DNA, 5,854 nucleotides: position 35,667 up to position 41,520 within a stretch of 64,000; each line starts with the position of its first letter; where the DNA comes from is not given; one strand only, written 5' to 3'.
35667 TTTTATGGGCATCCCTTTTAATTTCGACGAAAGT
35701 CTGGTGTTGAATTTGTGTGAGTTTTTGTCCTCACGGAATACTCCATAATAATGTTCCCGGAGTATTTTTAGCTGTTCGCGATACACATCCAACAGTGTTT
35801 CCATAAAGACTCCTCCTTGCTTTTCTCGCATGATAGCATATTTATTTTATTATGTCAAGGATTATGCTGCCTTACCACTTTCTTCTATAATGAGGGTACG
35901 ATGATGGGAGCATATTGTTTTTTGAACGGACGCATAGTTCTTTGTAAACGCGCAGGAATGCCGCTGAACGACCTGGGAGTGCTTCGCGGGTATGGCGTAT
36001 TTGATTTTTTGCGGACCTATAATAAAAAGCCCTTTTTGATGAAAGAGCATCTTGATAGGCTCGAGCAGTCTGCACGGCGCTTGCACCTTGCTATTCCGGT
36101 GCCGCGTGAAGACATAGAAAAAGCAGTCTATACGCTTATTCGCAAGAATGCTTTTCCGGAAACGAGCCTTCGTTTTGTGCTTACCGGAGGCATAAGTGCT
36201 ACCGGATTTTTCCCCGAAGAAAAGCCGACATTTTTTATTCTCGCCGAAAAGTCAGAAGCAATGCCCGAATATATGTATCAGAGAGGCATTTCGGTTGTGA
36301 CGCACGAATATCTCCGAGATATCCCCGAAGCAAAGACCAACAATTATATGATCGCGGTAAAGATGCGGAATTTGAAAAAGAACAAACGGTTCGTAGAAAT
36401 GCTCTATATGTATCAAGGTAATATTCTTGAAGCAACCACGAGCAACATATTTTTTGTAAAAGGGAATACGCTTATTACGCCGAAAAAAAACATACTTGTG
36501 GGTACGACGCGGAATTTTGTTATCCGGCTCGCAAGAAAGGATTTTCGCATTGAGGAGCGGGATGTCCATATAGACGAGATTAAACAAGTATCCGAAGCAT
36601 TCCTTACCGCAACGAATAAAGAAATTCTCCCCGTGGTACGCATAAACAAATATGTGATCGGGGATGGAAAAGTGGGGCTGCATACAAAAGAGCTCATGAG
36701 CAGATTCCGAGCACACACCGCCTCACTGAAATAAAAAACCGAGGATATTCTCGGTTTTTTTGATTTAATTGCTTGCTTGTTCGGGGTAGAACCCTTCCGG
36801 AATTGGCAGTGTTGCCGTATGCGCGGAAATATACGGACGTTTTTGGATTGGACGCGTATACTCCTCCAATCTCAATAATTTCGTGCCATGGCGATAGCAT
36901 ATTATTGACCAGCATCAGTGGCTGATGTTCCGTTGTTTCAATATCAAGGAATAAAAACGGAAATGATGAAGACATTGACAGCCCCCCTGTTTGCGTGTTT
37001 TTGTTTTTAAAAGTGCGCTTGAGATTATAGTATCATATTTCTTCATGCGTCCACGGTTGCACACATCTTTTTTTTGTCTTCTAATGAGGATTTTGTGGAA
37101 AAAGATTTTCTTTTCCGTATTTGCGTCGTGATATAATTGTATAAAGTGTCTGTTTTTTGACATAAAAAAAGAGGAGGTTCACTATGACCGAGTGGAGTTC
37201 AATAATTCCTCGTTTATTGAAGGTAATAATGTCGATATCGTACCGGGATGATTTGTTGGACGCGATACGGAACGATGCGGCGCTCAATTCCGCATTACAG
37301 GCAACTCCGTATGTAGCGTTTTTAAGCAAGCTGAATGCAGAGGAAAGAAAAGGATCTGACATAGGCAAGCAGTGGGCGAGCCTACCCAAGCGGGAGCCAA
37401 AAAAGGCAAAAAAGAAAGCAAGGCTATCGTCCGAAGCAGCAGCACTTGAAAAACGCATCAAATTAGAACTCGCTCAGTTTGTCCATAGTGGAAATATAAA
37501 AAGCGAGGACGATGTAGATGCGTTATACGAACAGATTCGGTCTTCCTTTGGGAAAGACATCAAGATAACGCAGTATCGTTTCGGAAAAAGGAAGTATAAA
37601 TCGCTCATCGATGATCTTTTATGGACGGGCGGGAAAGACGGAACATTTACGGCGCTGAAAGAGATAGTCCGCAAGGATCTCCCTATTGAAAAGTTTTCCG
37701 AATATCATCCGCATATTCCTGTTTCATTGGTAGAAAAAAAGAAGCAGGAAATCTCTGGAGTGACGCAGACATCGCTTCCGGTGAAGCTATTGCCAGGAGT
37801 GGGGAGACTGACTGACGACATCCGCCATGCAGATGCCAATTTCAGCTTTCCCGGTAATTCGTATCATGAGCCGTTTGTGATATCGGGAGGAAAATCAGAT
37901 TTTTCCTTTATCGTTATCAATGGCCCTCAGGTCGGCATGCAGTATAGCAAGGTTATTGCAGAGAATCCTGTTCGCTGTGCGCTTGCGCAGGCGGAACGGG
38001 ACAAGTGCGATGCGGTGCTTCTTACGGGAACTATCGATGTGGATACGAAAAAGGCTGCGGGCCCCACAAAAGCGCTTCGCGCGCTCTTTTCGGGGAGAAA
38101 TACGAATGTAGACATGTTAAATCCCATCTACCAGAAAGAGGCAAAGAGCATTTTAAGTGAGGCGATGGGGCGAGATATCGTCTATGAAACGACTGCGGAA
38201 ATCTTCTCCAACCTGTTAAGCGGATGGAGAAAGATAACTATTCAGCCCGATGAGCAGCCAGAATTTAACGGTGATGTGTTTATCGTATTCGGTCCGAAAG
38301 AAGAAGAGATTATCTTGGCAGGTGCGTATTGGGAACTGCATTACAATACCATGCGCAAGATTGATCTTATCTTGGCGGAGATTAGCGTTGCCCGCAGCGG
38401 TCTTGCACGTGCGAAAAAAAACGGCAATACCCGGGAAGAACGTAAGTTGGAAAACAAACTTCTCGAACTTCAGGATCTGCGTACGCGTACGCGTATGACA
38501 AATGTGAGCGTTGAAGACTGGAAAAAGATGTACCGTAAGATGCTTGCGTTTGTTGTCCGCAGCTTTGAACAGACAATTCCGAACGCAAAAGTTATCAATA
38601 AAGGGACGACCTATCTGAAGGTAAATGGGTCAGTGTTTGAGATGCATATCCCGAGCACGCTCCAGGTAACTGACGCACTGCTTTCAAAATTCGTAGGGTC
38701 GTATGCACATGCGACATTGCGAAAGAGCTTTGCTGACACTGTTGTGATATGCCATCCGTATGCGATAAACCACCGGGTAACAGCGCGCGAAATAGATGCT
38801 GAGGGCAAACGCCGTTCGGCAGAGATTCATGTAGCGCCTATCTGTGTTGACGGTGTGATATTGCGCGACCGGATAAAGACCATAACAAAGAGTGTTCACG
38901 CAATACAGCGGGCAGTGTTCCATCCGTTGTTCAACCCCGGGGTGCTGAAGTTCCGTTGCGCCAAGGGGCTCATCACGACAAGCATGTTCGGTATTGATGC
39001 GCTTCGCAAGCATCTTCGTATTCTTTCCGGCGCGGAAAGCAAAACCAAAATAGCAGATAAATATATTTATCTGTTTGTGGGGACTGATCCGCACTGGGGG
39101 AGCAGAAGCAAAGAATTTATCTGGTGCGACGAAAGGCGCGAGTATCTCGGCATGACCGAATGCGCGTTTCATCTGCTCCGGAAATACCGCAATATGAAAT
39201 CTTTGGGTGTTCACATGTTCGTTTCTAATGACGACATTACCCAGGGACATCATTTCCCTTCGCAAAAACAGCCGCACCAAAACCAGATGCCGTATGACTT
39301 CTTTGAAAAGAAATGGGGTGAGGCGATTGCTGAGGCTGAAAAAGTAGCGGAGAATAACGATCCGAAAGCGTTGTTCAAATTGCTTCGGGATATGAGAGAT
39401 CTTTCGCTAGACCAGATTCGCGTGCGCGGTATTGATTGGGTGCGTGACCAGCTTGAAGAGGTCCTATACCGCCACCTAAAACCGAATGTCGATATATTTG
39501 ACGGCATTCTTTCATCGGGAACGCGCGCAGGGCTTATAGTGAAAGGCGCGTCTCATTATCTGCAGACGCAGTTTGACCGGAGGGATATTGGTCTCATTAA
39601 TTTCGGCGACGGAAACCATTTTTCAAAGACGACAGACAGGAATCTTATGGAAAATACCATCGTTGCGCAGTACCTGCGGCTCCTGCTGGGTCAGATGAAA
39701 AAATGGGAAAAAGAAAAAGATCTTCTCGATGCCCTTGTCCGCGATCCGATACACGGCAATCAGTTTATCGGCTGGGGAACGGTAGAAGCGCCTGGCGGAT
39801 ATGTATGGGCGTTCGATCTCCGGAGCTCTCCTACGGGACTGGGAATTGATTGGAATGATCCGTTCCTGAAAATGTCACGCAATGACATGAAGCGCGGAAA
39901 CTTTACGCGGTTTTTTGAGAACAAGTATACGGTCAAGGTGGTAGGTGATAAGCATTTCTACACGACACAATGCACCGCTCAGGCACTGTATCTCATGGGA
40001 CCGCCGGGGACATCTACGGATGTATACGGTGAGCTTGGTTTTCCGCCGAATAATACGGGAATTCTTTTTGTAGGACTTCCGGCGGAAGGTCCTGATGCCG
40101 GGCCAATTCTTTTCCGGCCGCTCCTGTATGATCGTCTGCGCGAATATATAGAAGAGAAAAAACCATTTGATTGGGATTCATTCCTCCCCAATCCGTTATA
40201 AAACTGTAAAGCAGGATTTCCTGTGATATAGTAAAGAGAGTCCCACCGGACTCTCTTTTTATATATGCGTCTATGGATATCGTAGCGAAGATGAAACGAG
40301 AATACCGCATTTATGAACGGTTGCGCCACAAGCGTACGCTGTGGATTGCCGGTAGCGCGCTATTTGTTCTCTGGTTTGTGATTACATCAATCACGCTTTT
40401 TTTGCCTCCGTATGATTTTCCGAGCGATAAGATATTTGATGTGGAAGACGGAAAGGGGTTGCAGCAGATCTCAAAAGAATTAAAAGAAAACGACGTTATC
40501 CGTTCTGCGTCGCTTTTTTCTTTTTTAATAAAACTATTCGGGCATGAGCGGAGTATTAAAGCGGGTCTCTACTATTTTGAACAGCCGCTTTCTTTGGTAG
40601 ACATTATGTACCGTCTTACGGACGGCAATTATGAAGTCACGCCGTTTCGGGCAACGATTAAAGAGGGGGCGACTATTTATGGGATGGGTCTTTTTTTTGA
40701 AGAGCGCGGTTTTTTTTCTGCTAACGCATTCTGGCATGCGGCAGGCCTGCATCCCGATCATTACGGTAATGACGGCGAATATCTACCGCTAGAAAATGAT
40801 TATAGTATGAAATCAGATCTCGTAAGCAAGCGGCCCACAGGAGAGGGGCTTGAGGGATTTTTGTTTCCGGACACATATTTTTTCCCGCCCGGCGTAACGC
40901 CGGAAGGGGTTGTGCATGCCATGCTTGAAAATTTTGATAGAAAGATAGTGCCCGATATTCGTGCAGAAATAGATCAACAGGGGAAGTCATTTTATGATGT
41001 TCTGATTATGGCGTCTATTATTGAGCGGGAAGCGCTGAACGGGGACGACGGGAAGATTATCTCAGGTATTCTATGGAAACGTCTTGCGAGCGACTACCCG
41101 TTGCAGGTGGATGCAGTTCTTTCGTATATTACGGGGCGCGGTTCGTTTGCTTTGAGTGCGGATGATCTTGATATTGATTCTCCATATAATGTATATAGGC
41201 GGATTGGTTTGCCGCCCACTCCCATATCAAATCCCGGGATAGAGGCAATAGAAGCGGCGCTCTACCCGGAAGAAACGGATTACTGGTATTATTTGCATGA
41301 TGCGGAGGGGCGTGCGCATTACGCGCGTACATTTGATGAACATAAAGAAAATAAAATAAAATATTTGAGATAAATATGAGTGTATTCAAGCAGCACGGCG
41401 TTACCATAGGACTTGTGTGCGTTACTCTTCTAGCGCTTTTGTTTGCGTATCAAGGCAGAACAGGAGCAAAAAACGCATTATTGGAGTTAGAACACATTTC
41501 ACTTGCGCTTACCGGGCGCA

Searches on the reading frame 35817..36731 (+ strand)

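Call 41: search_protein_families(library=pfam, proteins=[window:35817-36731:+], max_evalue=0.0001)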
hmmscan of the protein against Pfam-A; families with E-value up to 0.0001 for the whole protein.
window:35817-36731:+ (305 aa): 1 family
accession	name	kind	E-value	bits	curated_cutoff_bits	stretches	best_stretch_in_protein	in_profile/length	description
PF01063.24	Aminotran_4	-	7.1e-50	170.4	28.5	1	60-276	1-223/223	Amino-transferase class IV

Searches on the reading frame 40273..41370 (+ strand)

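Call 41: search_protein_families(library=pfam, proteins=[window:40273-41370:+], max_evalue=0.0001)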
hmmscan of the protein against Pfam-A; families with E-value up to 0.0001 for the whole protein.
window:40273-41370:+ (366 aa): 1 family
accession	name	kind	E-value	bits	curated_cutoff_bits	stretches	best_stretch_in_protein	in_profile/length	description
PF02618.21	YceG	-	3.1e-71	240.5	32.4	1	55-361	1-273/275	YceG-like family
